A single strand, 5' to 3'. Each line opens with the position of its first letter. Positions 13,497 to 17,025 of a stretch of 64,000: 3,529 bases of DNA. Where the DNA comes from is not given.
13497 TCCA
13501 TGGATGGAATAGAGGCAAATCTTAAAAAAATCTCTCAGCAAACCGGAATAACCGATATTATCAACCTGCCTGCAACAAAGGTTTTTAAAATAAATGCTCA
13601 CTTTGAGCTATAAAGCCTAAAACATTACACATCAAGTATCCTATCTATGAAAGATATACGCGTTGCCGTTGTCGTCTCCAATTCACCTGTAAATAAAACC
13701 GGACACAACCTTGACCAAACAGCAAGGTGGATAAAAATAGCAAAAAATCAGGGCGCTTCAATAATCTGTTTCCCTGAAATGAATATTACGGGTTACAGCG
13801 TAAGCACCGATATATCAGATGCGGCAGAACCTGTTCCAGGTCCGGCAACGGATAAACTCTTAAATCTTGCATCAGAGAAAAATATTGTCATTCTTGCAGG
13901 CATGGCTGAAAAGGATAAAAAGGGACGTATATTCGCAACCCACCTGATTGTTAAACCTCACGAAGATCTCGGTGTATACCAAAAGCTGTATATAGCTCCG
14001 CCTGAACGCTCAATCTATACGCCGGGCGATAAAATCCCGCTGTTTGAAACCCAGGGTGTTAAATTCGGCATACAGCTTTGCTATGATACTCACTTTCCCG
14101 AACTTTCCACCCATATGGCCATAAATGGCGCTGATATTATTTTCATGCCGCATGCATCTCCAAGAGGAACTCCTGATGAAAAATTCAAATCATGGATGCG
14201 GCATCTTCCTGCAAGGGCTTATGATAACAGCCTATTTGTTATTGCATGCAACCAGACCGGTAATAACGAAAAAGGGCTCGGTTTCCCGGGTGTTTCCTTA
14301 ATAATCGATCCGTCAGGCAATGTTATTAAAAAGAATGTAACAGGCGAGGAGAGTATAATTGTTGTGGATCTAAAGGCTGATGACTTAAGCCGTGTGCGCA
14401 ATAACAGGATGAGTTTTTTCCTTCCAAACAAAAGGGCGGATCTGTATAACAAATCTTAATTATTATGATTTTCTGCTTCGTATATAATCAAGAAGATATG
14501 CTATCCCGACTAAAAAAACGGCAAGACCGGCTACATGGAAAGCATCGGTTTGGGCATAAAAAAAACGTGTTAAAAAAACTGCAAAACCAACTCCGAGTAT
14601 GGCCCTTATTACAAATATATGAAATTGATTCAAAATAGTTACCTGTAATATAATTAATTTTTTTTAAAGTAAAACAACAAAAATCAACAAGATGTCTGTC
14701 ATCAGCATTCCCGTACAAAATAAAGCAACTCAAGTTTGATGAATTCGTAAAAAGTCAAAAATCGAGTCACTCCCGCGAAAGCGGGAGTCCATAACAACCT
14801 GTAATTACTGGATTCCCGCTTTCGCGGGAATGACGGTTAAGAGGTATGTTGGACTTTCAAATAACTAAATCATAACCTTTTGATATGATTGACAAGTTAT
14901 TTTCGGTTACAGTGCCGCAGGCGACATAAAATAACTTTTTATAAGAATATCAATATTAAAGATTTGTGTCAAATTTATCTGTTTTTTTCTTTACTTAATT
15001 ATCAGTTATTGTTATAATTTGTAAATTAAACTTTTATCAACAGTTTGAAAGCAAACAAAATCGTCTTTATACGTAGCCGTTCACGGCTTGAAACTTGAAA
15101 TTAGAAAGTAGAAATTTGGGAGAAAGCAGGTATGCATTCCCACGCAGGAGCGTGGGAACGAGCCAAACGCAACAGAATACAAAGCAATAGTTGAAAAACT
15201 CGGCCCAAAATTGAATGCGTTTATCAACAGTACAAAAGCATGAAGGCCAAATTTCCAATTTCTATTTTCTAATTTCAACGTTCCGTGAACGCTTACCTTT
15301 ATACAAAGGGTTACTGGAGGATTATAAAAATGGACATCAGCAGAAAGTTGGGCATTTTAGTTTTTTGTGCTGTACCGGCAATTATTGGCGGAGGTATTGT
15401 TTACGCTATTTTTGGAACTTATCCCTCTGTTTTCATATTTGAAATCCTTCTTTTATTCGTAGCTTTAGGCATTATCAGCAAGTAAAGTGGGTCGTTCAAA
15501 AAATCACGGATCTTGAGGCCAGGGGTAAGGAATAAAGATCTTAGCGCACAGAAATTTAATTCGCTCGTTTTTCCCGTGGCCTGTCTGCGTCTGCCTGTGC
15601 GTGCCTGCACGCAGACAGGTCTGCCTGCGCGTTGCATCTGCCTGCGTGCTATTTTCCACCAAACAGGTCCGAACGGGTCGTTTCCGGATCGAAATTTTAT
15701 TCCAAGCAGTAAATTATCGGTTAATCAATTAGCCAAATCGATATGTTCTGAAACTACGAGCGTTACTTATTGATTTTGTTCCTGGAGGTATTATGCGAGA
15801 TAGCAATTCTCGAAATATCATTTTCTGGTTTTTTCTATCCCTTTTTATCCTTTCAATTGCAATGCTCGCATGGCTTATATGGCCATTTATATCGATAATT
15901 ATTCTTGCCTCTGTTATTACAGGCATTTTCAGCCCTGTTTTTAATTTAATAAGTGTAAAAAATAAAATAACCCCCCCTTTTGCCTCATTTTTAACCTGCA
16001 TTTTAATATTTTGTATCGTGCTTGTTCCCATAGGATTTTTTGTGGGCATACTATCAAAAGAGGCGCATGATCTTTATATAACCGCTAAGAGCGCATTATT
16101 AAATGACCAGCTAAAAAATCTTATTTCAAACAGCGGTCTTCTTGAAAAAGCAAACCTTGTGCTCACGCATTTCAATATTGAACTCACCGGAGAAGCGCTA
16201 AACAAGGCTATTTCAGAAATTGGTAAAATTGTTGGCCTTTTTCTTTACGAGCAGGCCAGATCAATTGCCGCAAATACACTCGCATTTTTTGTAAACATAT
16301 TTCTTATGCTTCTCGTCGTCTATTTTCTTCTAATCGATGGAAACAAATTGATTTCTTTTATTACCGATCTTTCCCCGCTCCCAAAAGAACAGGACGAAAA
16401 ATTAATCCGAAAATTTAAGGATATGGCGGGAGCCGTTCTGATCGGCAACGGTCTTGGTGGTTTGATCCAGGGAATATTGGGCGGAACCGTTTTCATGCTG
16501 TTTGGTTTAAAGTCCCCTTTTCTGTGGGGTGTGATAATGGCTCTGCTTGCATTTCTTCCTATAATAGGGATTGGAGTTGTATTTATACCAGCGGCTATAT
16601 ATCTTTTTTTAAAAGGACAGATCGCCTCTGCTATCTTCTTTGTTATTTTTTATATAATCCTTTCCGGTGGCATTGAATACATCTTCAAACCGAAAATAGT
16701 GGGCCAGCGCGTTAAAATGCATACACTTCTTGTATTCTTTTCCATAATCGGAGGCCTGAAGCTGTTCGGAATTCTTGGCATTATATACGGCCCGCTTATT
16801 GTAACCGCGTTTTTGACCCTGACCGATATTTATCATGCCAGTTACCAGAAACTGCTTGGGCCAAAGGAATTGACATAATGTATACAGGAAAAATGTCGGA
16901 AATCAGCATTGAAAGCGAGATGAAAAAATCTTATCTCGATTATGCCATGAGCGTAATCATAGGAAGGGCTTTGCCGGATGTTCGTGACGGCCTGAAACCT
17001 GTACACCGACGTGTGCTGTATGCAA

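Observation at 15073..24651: Three copies of one palindromic cassette showing graded internal deletion of a four-helix-bundle gene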

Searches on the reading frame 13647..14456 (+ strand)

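Call 43: search_protein_families(library=pfam, proteins=[window:13647-14456:+], max_evalue=0.01)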
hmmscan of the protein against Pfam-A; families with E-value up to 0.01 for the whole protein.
window:13647-14456:+ (270 aa): 1 family
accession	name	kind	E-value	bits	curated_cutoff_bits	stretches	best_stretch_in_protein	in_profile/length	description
PF00795.27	CN_hydrolase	-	1e-48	166.4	23.2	1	5-251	1-255/256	Carbon-nitrogen hydrolase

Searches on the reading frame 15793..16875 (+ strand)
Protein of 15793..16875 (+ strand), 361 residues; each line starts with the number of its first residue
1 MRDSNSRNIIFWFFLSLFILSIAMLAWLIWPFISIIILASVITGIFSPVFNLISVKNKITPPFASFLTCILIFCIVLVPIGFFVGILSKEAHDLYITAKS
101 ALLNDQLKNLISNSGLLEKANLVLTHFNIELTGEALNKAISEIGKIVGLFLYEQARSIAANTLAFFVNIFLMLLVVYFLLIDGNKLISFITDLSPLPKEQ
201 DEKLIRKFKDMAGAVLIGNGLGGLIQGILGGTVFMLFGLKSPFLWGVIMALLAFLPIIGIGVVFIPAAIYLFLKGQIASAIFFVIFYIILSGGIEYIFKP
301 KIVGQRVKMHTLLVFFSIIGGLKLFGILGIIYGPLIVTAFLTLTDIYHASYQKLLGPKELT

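Call 43: search_protein_families(library=pfam, proteins=[window:15793-16875:+], max_evalue=0.01)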
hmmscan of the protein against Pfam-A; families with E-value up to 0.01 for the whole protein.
window:15793-16875:+ (361 aa): 1 family
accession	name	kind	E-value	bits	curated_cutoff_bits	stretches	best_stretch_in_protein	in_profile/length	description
PF01594.21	AI-2E_transport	-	1.6e-46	159.4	34.3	1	16-347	5-326/327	AI-2E family transporter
